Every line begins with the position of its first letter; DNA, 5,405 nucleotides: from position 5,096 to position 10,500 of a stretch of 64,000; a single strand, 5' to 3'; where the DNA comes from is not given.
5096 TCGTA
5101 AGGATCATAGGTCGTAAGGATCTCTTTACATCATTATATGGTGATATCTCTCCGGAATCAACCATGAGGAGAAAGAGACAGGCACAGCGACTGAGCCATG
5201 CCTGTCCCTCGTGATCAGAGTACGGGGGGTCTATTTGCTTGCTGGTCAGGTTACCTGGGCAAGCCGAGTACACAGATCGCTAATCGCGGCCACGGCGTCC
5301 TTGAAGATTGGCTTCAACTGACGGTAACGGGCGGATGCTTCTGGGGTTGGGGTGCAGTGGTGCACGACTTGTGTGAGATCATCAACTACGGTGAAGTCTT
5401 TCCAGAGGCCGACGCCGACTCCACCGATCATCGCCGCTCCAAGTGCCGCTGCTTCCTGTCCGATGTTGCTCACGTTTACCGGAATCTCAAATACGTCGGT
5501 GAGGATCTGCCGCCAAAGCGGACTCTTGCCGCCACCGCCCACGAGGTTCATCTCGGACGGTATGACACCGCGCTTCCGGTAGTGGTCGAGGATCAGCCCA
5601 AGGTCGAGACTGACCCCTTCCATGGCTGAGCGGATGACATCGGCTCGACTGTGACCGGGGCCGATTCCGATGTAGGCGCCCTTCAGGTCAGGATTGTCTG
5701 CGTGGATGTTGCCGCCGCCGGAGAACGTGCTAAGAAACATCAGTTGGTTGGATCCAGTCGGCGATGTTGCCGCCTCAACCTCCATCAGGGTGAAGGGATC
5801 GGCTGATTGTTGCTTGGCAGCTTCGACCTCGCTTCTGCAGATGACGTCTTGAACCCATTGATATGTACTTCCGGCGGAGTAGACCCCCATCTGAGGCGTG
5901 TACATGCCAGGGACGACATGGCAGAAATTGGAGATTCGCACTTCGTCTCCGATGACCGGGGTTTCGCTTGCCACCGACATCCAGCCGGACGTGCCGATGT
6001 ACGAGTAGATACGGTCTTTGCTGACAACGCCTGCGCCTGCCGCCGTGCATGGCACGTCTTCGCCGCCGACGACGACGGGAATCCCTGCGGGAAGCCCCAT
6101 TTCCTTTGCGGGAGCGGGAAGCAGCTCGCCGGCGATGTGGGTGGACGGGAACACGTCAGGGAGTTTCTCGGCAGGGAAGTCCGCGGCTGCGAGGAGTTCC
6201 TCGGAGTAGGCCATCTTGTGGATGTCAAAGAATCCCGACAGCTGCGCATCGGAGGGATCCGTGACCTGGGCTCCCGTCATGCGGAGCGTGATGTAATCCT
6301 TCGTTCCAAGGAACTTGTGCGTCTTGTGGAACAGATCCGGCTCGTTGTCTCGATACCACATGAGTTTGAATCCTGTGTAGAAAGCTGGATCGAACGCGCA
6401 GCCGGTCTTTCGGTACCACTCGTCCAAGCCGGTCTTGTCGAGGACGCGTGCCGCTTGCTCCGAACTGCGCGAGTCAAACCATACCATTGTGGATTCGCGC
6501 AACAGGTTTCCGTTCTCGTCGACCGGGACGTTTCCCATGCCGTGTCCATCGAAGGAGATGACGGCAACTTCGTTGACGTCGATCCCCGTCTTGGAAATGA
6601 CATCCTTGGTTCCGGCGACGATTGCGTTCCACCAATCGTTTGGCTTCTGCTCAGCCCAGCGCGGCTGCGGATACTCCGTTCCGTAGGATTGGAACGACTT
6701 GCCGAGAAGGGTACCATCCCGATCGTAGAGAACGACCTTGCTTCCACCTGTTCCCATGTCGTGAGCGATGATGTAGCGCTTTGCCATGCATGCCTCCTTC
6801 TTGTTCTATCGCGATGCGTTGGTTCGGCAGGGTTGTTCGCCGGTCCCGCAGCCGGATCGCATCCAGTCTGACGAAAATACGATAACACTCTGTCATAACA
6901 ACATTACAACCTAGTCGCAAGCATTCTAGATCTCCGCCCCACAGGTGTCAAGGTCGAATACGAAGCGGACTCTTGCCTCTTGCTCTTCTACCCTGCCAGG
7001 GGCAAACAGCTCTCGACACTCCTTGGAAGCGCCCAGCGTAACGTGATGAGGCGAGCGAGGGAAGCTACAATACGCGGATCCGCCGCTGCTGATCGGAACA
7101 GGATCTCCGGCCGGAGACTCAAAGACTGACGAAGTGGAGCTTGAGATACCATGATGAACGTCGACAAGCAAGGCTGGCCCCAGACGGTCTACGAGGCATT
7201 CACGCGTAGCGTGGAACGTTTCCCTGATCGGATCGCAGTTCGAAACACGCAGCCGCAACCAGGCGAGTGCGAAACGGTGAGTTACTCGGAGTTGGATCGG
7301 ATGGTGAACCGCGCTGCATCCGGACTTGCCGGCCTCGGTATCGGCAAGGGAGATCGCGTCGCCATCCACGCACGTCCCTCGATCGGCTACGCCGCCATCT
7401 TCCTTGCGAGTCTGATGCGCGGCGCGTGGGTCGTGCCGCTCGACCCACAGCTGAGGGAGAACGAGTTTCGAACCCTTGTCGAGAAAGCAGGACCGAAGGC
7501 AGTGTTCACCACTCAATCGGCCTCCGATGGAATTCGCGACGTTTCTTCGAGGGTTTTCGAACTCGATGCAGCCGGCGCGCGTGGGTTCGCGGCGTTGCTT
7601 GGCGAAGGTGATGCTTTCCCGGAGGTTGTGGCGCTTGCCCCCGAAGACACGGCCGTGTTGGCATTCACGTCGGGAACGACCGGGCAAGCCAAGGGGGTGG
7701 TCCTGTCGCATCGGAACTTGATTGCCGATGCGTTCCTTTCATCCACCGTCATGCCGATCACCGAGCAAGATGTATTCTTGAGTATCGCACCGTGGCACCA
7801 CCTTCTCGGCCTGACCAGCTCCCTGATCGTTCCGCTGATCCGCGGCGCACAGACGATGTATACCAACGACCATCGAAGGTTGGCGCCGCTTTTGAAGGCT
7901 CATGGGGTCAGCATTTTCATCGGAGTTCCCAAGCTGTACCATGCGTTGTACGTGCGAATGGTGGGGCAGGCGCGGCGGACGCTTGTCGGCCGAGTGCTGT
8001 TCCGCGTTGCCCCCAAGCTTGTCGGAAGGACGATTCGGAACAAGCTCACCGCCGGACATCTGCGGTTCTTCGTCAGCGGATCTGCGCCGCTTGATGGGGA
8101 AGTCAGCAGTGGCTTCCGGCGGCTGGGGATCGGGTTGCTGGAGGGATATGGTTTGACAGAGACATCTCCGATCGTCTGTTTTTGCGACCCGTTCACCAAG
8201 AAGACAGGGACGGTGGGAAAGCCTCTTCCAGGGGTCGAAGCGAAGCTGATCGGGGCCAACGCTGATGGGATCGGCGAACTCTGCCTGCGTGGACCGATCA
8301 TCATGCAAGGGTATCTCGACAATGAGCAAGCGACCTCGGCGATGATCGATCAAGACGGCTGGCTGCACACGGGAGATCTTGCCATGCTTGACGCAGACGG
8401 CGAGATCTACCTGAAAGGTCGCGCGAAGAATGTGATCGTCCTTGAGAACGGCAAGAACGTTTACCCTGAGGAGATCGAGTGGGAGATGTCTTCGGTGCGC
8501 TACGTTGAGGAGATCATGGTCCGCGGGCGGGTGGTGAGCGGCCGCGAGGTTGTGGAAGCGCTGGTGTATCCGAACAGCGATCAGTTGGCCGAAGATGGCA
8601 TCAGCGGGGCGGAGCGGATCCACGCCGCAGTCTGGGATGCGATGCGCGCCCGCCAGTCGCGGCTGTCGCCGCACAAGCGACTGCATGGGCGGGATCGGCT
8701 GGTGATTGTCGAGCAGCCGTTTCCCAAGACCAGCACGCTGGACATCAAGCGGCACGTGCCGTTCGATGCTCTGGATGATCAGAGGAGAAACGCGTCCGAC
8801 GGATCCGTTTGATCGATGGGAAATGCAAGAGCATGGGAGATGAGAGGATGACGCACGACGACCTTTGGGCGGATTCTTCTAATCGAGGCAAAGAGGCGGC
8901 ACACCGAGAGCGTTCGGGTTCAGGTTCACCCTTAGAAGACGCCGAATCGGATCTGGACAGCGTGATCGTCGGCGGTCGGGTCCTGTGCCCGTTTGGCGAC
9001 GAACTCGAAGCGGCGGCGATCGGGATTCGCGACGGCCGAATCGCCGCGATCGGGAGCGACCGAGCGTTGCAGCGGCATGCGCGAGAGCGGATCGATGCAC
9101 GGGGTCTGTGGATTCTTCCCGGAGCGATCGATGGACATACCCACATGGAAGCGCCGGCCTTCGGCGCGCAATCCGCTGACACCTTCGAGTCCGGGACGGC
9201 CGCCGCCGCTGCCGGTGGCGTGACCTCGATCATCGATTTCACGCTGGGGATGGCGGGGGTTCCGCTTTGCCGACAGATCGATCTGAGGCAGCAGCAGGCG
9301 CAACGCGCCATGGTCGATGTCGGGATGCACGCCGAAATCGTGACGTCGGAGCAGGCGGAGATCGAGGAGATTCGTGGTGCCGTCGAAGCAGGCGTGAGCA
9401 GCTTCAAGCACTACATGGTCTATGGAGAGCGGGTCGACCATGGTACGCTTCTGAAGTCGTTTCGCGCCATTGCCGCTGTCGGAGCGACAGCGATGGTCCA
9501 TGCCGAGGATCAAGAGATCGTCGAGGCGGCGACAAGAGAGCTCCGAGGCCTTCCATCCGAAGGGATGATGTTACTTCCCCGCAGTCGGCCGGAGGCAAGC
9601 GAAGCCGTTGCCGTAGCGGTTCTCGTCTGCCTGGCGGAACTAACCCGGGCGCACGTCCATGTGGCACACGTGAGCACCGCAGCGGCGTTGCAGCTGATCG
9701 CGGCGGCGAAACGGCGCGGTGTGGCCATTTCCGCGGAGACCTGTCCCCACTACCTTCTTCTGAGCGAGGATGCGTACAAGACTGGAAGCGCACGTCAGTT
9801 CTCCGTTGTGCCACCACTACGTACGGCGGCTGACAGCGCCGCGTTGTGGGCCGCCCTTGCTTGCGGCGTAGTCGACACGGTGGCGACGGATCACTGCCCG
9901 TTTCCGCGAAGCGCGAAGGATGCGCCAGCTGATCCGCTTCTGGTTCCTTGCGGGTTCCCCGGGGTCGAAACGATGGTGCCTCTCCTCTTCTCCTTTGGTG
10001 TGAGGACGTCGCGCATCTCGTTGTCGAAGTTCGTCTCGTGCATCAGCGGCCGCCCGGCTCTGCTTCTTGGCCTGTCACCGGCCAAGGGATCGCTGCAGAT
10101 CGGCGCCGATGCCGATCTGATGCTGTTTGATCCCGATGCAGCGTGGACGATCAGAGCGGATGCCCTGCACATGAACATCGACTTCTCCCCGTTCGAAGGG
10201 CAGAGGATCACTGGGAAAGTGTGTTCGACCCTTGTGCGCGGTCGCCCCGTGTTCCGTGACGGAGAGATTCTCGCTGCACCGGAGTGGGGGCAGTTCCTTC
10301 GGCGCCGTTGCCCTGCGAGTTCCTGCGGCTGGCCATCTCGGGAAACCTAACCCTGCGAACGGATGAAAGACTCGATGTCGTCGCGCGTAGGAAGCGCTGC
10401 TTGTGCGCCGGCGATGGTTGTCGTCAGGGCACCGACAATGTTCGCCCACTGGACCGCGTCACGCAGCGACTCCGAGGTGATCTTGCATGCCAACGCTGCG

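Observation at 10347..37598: Approx. 27-kb unidirectional 25-gene array under a LacI regulator: candidate novel nucleoside / N-heterocycle catabolic super-operon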

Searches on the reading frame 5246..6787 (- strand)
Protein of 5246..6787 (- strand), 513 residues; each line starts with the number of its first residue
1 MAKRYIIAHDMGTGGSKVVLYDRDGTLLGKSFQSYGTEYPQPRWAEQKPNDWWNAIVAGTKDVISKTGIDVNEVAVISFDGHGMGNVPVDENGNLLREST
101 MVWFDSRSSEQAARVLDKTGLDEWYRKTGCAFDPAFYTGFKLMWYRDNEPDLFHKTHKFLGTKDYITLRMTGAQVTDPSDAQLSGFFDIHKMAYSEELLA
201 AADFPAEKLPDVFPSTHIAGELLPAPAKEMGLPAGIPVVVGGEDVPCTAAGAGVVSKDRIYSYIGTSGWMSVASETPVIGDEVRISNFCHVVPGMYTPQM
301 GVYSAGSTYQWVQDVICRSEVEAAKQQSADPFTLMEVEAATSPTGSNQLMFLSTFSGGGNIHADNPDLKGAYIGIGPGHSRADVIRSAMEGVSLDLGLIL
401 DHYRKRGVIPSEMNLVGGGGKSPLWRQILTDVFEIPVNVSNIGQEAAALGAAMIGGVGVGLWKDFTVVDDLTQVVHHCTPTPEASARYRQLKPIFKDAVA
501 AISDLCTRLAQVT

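Call 6: search_protein_families(library=pfam, proteins=[window:5246-6787:-], max_evalue=0.01)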
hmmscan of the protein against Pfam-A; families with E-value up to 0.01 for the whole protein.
window:5246-6787:- (513 aa): 3 families
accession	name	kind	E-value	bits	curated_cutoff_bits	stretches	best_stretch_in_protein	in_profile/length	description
PF00370.27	FGGY_N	-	3.6e-58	197.5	28.8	1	5-250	1-244/245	FGGY family of carbohydrate kinases, N-terminal domain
PF02782.22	FGGY_C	-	2.4e-28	99.7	27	1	263-457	4-196/198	FGGY family of carbohydrate kinases, C-terminal domain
PF01869.26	BcrAD_BadFG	-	0.0051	16.8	31.5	0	10-97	4-87/271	BadF/BadG/BcrA/BcrD ATPase family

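Call 46: search_protein_families(library=ncbifam, proteins=[window:5246-6787:-], max_evalue=0.00001)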
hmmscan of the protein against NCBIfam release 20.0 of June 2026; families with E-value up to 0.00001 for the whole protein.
window:5246-6787:- (513 aa): 12 families
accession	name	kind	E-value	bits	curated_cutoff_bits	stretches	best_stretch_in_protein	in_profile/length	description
TIGR01312.1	XylB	equivalog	3.2e-94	316.1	380.25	1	10-497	4-478/481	xylulokinase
TIGR01314.1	gntK_FGGY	equivalog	2.6e-69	234.1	648.55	1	5-499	1-490/505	gluconokinase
NF011601.0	PRK15027.1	equivalog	5.7e-66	222.9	912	1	7-496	3-473/484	xylulokinase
NF008187.0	PRK10939.1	equivalog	5.2e-58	196.9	528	1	3-505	3-506/521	autoinducer-2 kinase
TIGR01311.1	glycerol_kin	equivalog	1.4e-43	149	590.35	1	5-499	2-490/496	glycerol kinase GlpK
NF000756.0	PRK00047.1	subfamily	7.3e-43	146.6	498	1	2-501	3-493/502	glycerol kinase GlpK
NF003154.0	PRK04123.1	equivalog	3e-41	141.8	428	1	3-491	3-526/554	ribulokinase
TIGR02628.1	fuculo_kin_coli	equivalog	1.6e-39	136.2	470.9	1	10-466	7-449/465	L-fuculokinase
TIGR01315.1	5C_CHO_kinase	subfamily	2.3e-28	99.2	408.7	1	6-478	2-512/541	FGGY family pentulose kinase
TIGR01234.1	L-ribulokinase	equivalog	6.4e-28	97.8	583.25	1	40-498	50-526/536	ribulokinase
TIGR02627.1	rhamnulo_kin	equivalog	3e-20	72.2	527.95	1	54-288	52-275/454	rhamnulokinase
NF007925.0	PRK10640.1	equivalog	3.6e-19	68.6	639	1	55-288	59-281/489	rhamnulokinase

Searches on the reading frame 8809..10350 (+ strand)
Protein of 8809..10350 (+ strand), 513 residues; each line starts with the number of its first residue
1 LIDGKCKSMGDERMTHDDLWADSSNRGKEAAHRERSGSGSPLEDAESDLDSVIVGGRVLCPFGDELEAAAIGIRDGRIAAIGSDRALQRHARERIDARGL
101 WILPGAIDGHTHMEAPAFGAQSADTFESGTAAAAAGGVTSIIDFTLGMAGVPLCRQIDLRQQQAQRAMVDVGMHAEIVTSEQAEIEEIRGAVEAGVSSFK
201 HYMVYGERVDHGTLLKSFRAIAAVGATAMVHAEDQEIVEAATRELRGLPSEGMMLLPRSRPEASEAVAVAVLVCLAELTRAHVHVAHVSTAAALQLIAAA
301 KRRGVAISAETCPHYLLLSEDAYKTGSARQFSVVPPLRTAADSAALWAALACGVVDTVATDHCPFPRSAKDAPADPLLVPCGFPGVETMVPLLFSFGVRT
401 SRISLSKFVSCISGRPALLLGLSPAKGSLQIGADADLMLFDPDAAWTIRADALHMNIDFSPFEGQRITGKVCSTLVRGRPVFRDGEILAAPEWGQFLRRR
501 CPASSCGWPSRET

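Call 6: search_protein_families(library=pfam, proteins=[window:8809-10350:+], max_evalue=0.01)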
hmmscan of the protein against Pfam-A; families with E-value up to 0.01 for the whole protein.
window:8809-10350:+ (513 aa): 2 families
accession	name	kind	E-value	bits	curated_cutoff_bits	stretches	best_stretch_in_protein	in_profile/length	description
PF01979.26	Amidohydro_1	-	3.9e-19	69.5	25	1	101-479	1-343/345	Amidohydrolase family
PF07969.17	Amidohydro_3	-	4.9e-12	46.5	29.7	1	378-482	378-472/472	Amidohydrolase family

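Call 33: search_protein_families(library=ncbifam, proteins=[window:8809-10350:+], max_evalue=0.00001)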
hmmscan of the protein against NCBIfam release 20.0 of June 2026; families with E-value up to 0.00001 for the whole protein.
window:8809-10350:+ (513 aa): 52 families (the best 25 are shown)
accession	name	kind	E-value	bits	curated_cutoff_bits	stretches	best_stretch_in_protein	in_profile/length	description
TIGR02033.1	D-hydantoinase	equivalog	3.2e-112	375.8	393.25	1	52-499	2-454/454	dihydropyrimidinase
NF009941.0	PRK13404.1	subfamily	1.7e-101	340.2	647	1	49-503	4-465/478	dihydropyrimidinase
NF004839.0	PRK06189.1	equivalog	2.5e-86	290.1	631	1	49-500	3-448/451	allantoinase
TIGR03178.1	allantoinase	equivalog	2.6e-86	290.2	357.85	1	50-498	1-440/441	allantoinase AllB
NF058539.1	ergo_uti2_ErtD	equivalog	3.4e-79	266.8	650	1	53-498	5-446/449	hydantoin-5-propionate amidohydrolase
NF058538.1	ergo_util_ErtD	equivalog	4.4e-77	259.8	600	1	54-498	5-445/446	hydantoin-5-propionate amidohydrolase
TIGR00857.1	pyrC_multi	subfamily_domain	1.8e-76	257.8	279.05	1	67-484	4-411/412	dihydroorotase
NF002668.0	PRK02382.1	equivalog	6.1e-76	255.9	452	1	69-500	14-429/436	dihydroorotase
NF006559.0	PRK09060.1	equivalog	1.2e-66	224.9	482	1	48-491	4-431/444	dihydroorotase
NF006836.0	PRK09357.1-1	equivalog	1.2e-62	212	538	1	67-487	15-429/432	dihydroorotase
NF006837.0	PRK09357.1-2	equivalog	3.1e-62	210.6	575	1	56-486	8-426/428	dihydroorotase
NF005751.0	PRK07575.1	equivalog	3.4e-61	207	529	1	53-488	7-426/440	dihydroorotase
NF006845.0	PRK09357.2-6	equivalog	1.2e-57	195.5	728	1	53-484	5-427/428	dihydroorotase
NF005960.0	PRK08044.1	equivalog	9e-57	192.7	688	1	50-499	4-450/453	allantoinase AllB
NF003271.0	PRK04250.1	equivalog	2e-56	191.4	405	1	52-491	4-397/407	dihydroorotase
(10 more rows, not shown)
